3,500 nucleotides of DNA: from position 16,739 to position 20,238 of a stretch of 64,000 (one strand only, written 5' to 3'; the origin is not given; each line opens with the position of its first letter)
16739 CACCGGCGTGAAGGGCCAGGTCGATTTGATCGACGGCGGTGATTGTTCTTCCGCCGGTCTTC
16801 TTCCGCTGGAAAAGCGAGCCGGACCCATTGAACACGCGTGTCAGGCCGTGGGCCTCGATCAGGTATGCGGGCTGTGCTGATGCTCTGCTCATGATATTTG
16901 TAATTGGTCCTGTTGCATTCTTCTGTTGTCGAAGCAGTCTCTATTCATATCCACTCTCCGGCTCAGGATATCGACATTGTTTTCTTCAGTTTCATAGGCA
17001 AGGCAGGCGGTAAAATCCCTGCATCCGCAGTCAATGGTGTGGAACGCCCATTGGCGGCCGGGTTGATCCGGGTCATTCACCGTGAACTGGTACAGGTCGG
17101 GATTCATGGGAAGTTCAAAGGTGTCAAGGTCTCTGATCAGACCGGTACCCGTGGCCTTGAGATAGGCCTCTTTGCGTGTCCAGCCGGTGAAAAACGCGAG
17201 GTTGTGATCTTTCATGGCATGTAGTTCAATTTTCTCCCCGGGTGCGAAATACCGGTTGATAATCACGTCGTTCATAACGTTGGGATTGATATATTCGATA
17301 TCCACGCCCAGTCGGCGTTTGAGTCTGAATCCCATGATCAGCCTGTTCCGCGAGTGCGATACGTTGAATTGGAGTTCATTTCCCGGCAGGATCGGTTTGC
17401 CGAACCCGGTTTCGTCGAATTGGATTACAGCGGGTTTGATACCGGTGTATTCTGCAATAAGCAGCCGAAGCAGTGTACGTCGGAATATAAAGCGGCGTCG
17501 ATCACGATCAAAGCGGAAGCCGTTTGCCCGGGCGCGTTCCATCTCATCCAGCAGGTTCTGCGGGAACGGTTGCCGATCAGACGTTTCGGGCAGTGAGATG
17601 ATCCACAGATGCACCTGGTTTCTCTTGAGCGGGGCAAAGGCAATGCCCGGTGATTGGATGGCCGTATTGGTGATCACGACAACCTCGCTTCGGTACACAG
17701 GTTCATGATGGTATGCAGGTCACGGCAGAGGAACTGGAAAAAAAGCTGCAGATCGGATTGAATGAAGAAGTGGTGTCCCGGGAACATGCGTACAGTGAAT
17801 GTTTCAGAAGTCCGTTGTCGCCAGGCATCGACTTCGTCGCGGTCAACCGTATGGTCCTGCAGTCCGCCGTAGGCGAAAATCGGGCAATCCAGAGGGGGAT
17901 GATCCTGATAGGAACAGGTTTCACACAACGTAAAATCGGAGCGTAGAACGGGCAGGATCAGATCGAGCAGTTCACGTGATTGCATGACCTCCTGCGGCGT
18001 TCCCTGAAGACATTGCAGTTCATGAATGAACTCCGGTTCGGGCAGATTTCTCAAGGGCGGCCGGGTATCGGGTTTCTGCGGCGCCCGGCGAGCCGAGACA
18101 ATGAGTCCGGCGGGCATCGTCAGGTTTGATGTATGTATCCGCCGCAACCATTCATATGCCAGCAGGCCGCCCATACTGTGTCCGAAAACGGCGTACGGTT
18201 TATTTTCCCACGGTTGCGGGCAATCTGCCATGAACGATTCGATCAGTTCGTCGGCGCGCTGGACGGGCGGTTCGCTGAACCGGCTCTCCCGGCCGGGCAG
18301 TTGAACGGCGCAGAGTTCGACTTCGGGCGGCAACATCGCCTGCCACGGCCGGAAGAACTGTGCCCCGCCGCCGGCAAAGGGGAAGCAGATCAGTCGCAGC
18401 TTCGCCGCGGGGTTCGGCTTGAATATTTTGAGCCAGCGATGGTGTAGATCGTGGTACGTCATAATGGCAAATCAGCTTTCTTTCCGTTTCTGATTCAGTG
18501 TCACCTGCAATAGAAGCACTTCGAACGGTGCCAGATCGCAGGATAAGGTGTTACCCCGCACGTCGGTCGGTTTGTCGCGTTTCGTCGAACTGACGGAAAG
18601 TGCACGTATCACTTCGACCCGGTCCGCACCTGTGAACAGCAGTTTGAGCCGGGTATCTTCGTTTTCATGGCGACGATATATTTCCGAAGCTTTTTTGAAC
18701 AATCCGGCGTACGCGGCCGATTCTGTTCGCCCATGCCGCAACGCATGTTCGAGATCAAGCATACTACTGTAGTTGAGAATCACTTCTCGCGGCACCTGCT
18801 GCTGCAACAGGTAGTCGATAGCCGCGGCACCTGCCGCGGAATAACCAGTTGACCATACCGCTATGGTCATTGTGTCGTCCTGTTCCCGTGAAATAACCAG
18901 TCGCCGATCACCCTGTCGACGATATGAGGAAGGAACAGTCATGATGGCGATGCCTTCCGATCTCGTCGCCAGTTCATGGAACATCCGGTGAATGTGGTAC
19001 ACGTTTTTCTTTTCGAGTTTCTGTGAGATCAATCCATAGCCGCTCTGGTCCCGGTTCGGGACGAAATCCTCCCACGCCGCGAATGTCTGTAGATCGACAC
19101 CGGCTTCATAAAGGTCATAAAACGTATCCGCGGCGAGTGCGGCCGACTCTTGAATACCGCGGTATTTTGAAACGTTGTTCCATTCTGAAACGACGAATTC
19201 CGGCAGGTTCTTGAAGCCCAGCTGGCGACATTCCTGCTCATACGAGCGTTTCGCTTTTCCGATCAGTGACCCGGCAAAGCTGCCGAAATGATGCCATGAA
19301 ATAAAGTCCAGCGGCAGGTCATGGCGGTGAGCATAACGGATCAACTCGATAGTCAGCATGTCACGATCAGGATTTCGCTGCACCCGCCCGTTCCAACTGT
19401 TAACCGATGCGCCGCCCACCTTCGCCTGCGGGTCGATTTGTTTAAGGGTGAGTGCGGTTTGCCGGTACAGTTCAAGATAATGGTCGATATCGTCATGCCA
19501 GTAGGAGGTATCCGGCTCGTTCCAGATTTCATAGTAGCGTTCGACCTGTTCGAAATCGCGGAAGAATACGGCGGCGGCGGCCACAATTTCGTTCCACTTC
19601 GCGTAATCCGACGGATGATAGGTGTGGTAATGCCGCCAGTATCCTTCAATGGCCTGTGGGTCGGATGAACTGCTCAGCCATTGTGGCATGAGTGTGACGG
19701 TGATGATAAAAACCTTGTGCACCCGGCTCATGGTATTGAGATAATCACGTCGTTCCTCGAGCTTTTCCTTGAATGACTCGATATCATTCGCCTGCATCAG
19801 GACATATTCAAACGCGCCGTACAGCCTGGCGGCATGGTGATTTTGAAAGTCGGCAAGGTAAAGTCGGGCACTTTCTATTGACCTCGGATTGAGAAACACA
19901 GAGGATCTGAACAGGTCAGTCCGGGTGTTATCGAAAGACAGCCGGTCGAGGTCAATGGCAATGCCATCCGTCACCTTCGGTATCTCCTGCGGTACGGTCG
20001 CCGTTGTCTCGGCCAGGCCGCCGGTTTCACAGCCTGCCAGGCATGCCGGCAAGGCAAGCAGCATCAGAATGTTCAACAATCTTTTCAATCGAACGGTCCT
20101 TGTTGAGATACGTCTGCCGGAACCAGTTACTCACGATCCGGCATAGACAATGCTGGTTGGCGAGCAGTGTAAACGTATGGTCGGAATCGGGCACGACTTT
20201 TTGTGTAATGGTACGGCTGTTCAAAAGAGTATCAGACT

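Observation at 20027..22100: No release domain on the assembly line; instead a Cys-elbow hydrolase paired with an Arg-elbow pseudo-hydrolase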

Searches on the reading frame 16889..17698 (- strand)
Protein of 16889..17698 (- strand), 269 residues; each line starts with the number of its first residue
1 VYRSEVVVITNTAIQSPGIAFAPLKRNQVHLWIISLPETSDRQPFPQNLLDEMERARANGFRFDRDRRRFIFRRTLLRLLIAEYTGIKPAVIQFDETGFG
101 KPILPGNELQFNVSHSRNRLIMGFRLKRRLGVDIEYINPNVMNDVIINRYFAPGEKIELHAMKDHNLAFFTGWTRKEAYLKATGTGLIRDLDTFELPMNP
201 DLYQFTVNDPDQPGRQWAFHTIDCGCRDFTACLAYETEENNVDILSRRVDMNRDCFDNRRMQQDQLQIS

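Call 4: search_protein_families(library=ncbifam, proteins=[window:16889-17698:-], max_evalue=0.01)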
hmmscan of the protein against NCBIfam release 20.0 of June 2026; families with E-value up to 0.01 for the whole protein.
window:16889-17698:- (269 aa): 5 families
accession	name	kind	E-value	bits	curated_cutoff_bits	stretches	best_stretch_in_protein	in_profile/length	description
NF042922.1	4PPT_HetI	equivalog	1.1e-36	126.4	370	1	24-200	14-195/235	4'-phosphopantetheinyl transferase HetI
NF047349.1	4PPT_AusB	equivalog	1.1e-14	54.3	225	1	53-196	24-161/205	aureusimine biosynthesis 4'-phosphopantetheinyl transferase AusB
NF007676.0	PRK10351.1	equivalog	7.4e-13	48.5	174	1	73-185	37-145/195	4'-phosphopantetheinyl transferase AcpT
TIGR00556.1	pantethn_trn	domain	4.6e-05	23.5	45.35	1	130-189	5-70/128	phosphopantetheine--protein transferase domain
NF011250.0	PRK14656.1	equivalog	0.0056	16.8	175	1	142-189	22-69/126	holo-[acyl-carrier-protein] synthase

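Call 5: search_protein_families(library=pfam, proteins=[window:16889-17698:-], max_evalue=0.01)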
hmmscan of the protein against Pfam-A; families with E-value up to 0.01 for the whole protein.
window:16889-17698:- (269 aa): 2 families
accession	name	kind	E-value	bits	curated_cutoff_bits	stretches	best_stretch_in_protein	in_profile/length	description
PF01648.25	ACPS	-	4.1e-16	59.4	25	1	130-231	2-108/111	4'-phosphopantetheinyl transferase superfamily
PF22624.1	AASDHPPT_N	-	4.1e-10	40.2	27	1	48-116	15-89/100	4'-phosphopantetheinyl transferase, N-terminal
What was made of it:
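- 16889..17698 (-): Sfp/HetI-type phosphopantetheinyl transferase. calls 4, 5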

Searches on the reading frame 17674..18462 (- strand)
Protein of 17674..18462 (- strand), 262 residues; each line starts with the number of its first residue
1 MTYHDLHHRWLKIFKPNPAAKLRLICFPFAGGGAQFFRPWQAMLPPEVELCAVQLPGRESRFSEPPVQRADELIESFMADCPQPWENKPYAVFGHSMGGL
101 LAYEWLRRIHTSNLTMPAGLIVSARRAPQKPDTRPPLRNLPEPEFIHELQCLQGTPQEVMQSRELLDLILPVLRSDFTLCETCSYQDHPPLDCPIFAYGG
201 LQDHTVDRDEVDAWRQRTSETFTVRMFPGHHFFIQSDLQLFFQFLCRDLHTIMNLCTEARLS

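Call 4: search_protein_families(library=ncbifam, proteins=[window:17674-18462:-], max_evalue=0.01)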
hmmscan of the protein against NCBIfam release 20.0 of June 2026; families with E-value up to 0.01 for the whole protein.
window:17674-18462:- (262 aa): 0 families

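Call 5: search_protein_families(library=pfam, proteins=[window:17674-18462:-], max_evalue=0.01)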
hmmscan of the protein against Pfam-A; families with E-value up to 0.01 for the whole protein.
window:17674-18462:- (262 aa): 4 families
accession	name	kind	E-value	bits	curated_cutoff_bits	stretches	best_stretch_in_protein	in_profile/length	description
PF00975.26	Thioesterase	-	2e-44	152.9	26.4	1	23-236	2-212/226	Thioesterase domain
PF12697.13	Abhydrolase_6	-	5.4e-09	37.5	26.3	1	35-236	12-209/217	Alpha/beta hydrolase family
PF12146.15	Hydrolase_4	-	1.4e-05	24.9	27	1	75-124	63-108/239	Serine aminopeptidase, S33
PF00561.26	Abhydrolase_1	-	2.3e-05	24.6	25.8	0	185-233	200-240/245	alpha/beta hydrolase fold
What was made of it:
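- Checked: A stand-alone PF00975 protein (E 2e-44, GHSMGG) lies at 17674-18462, two genes further down (call 5).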

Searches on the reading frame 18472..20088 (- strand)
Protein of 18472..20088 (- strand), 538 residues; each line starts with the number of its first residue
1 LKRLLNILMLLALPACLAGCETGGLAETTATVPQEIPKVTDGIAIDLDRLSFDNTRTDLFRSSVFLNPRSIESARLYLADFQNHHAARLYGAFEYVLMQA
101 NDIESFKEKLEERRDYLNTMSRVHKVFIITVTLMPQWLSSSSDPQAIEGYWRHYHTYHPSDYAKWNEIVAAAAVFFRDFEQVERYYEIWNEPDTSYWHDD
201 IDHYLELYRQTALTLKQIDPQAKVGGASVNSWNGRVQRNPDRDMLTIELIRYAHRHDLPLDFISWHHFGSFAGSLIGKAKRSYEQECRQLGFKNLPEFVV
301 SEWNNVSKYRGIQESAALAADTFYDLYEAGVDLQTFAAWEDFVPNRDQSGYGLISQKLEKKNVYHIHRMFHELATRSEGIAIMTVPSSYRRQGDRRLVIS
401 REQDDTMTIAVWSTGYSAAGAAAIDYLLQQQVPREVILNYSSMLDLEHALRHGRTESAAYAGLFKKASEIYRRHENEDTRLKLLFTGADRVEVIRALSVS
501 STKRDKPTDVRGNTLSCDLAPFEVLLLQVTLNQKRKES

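Call 4: search_protein_families(library=ncbifam, proteins=[window:18472-20088:-], max_evalue=0.01)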
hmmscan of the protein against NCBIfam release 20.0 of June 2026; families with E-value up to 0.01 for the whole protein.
window:18472-20088:- (538 aa): 0 families

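Call 5: search_protein_families(library=pfam, proteins=[window:18472-20088:-], max_evalue=0.01)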
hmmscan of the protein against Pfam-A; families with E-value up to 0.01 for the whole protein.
window:18472-20088:- (538 aa): 1 family
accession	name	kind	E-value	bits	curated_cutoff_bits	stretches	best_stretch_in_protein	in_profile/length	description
PF01229.23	Glyco_hydro_39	-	4e-15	56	26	1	129-281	95-242/472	Glycosyl hydrolases family 39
